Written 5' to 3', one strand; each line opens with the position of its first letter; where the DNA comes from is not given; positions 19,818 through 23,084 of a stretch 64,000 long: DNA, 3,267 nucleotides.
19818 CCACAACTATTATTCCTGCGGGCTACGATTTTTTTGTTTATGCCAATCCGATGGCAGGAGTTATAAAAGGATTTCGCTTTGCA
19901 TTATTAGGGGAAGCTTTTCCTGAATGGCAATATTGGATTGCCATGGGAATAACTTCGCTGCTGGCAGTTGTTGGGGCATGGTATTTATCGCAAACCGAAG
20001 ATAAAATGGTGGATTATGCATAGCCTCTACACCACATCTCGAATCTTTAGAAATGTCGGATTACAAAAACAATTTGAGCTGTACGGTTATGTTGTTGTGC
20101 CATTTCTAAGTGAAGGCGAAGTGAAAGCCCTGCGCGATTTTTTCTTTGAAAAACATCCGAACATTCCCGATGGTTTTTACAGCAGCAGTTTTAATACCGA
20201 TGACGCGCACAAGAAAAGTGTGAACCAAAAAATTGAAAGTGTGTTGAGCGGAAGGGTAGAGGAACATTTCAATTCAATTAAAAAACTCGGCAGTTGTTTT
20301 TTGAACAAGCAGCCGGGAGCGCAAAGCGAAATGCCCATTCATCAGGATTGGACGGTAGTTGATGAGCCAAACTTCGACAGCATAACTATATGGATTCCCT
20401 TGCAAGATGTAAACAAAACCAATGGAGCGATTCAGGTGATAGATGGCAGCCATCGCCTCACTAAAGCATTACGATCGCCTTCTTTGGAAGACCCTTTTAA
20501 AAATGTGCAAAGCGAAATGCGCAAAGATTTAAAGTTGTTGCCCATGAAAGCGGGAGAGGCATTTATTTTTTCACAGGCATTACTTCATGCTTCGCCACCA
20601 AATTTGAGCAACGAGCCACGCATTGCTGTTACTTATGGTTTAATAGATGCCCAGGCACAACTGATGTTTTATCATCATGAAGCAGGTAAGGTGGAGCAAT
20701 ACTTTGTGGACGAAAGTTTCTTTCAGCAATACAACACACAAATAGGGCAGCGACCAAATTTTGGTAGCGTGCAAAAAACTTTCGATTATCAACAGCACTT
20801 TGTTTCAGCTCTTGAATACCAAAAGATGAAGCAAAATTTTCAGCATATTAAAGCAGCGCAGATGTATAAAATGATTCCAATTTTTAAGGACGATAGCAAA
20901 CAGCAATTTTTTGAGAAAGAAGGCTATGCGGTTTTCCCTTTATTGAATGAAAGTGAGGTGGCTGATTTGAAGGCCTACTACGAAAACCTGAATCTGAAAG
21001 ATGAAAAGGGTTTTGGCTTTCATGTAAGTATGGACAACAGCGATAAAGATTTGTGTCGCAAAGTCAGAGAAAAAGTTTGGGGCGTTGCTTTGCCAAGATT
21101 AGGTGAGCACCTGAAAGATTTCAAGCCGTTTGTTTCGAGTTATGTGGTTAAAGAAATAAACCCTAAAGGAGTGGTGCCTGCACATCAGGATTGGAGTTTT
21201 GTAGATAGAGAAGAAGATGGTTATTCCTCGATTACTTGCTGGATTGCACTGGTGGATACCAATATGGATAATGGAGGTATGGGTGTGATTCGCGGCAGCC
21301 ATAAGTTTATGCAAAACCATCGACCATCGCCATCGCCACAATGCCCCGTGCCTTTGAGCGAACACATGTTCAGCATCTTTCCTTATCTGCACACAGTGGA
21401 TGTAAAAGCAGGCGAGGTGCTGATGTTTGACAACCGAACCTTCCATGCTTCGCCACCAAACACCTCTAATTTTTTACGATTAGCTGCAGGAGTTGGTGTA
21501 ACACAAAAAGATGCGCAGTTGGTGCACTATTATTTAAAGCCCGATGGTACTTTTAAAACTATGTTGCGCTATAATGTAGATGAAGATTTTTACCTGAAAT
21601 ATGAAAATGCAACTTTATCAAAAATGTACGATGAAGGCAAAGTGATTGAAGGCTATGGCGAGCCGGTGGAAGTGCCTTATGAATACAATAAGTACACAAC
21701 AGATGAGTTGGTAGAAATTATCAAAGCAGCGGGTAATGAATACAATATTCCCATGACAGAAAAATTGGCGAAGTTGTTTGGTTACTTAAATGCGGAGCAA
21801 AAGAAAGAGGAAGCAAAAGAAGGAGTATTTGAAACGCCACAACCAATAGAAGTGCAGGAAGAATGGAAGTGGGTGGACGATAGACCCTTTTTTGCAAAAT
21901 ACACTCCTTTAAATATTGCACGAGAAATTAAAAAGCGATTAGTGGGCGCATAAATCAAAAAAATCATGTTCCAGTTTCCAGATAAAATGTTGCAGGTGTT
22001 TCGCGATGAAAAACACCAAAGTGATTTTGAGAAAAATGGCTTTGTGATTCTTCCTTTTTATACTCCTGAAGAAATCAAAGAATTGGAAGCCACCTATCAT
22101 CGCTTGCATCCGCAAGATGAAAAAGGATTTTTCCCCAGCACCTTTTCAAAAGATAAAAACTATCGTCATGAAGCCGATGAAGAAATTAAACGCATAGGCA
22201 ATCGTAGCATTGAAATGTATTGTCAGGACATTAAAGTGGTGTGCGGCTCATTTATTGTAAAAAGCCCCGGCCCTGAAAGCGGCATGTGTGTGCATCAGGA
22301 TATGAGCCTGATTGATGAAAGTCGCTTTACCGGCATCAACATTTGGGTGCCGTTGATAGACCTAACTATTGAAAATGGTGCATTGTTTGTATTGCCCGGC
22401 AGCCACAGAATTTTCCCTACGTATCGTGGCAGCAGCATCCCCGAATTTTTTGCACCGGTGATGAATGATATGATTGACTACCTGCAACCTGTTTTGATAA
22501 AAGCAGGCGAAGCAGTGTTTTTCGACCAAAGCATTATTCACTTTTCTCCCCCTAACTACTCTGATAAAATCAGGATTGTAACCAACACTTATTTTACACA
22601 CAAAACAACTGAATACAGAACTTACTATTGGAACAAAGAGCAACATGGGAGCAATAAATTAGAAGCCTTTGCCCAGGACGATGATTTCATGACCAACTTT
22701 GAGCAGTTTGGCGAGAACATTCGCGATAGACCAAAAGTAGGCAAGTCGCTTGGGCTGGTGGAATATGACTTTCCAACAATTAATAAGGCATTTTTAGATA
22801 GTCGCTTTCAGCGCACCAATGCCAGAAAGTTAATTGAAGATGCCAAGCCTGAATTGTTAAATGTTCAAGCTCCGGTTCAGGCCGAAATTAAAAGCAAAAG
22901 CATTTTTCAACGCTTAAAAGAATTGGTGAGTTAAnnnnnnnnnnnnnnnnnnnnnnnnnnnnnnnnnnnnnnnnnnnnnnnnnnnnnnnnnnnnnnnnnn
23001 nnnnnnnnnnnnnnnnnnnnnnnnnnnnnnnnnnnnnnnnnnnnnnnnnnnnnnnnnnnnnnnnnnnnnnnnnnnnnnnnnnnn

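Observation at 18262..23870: Tandem array of PhyH-type dioxygenase paralogs wrapped around the ABC permease gene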

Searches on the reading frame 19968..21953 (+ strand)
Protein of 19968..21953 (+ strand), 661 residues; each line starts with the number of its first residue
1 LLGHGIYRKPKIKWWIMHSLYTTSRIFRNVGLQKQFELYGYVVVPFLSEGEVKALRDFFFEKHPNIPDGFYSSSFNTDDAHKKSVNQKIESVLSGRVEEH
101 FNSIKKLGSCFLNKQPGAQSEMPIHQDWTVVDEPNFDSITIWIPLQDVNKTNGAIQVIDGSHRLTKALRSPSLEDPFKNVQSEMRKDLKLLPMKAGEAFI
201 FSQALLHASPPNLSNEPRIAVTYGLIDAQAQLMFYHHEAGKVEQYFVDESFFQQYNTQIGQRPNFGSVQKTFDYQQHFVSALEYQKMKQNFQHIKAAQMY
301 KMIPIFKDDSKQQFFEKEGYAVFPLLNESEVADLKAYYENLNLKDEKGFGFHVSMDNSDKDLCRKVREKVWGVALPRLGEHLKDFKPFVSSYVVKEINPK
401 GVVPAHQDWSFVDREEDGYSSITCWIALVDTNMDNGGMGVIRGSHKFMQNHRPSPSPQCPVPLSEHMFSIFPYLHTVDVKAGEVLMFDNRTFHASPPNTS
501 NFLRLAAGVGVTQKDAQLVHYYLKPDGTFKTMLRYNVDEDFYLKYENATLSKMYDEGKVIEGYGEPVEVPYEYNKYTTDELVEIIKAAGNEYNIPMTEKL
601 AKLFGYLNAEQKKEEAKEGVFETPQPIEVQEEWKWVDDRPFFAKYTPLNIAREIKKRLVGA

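Call 4: search_protein_families(library=pfam, proteins=[window:19968-21953:+], max_evalue=0.01)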
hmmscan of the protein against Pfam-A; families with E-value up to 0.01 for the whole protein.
window:19968-21953:+ (661 aa): 2 families
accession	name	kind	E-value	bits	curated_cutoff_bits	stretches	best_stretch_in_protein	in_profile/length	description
PF05721.19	PhyH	-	9.2e-50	170.3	22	2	56-220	40-213/213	Phytanoyl-CoA dioxygenase (PhyH)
PF13759.12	2OG-FeII_Oxy_5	-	3.6e-06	27.7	27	0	177-222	54-99/101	Putative 2OG-Fe(II) oxygenase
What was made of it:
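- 20016..21953 (+): Two-domain PhyH protein B=C, 645 aa. Both domains have HQD...H...R. A disordered linker leads to a terminal helix (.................). Pfam 9e-50, two stretches (call 4).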

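Call 17: search_protein_families(library=ncbifam, proteins=[window:20016-21953:+], max_evalue=0.001)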
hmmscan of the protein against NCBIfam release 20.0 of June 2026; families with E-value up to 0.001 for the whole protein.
window:20016-21953:+ (645 aa): 5 families
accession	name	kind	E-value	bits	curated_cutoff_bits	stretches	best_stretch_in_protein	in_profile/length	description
NF045813.1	DxPntBtaHylase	equivalog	1.2e-14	54.4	550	1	92-203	120-238/285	1-deoxypentalenic acid 11-beta-hydroxylase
TIGR01762.1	chlorin-enz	subfamily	1.7e-11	44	226.3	0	399-433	127-161/288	chlorinating enzyme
TIGR04324.1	SpoChoClust_2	subfamily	2.9e-11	43.4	150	1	103-209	108-212/248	sporadic carbohydrate cluster 2OG-Fe(II) oxygenase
NF052437.1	MPhHdxlPhnYGIM8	equivalog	3.2e-07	30.1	500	0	123-206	130-212/260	methylphosphonate hydroxylase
TIGR02408.1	ectoine_ThpD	equivalog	9.4e-07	28.4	336.5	0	112-149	134-172/277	ectoine hydroxylase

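Call 59: predict_structure(alignment_id=A3)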
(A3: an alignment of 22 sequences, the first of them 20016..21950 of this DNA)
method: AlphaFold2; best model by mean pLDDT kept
length: 645 residues; sequences in the alignment: 22
mean_pLDDT: 86.7   pTM: 0.70
mean pLDDT of the five models: 86.7, 86.8, 85.2, 85.1, 84.5
residues with pLDDT >= 90: 396; 70-90: 187; 50-70: 24; < 50: 38
segments of 3 or more residues with pLDDT < 50: 1-5, 590-620
pLDDT, mean of each block of 10 residues (from residue 1): 54 93 95 97 91 89 89 94 92 93 92 88 96 94 91 91 94 96 97 94 95 92 92 80 80 90 90 82 87 95 96 97 82 80 91 97 97 94 85 91 95 93 92 86 79 87 96 93 90 97 95 93 93 93 94 86 86 87 76 35 31 35 67 71 54
secondary structure, 60 per line:
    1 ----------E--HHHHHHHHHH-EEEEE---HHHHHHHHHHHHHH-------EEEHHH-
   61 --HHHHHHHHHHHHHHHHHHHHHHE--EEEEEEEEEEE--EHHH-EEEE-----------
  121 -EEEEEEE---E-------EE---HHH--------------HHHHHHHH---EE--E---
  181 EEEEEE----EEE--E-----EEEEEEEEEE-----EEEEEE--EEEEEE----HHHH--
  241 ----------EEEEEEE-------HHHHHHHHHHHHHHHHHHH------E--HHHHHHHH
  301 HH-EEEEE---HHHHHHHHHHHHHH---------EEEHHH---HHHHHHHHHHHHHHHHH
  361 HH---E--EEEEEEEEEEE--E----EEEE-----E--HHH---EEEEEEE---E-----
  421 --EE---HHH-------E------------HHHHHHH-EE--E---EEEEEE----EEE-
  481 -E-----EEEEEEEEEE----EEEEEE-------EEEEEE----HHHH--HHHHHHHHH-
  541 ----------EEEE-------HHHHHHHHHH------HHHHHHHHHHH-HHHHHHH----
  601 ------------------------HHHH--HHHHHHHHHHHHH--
elements in order: H14-23 E25-29 H33-46 E54-56 H63-84 E88-98 E106-109 E122-128 H162-169 E181-186 E191-193 E202-211 E217-222 E225-230 H235-238 E251-257 H265-283 H293-302 E304-308 H312-325 E335-337 H344-362 E369-379 E387-390 E405-411 H451-457 E467-472 E477-479 E488-497 E502-507 E515-520 H525-528 H531-539 E551-554 H562-571 H578-588 H590-596 H625-628 H631-643
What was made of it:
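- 20016..21953 (+): AF2 pLDDT 86.7, pTM 0.70 (call 59).
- The complex is inferred from fusions, not demonstrated. pTM 0.70 for B=C is only moderate (call 59).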

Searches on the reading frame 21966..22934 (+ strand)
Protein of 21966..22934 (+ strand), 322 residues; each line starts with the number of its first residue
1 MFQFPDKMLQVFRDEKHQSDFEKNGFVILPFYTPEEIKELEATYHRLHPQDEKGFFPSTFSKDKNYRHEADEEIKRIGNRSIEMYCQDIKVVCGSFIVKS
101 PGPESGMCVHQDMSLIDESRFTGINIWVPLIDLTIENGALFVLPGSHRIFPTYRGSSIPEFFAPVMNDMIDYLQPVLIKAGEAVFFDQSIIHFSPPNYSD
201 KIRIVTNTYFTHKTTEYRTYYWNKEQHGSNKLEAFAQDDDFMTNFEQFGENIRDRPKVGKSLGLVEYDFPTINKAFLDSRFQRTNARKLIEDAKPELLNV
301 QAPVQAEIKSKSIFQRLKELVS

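Call 4: search_protein_families(library=pfam, proteins=[window:21966-22934:+], max_evalue=0.01)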
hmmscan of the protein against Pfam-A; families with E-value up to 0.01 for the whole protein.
window:21966-22934:+ (322 aa): 1 family
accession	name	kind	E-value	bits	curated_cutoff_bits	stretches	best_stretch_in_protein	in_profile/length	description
PF05721.19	PhyH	-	3.2e-23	83.6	22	1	21-204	1-212/213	Phytanoyl-CoA dioxygenase (PhyH)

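Call 17: search_protein_families(library=ncbifam, proteins=[window:21966-22934:+], max_evalue=0.001)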
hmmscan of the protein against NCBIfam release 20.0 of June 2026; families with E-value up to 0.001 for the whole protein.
window:21966-22934:+ (322 aa): 3 families
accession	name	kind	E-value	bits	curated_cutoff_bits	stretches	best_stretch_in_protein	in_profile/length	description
TIGR01762.1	chlorin-enz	subfamily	1e-07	31.6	226.3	1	16-149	6-159/288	chlorinating enzyme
NF052437.1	MPhHdxlPhnYGIM8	equivalog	9.8e-07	28.5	500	1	101-226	109-230/260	methylphosphonate hydroxylase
TIGR04324.1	SpoChoClust_2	subfamily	1.6e-06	27.9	150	1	105-219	109-221/248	sporadic carbohydrate cluster 2OG-Fe(II) oxygenase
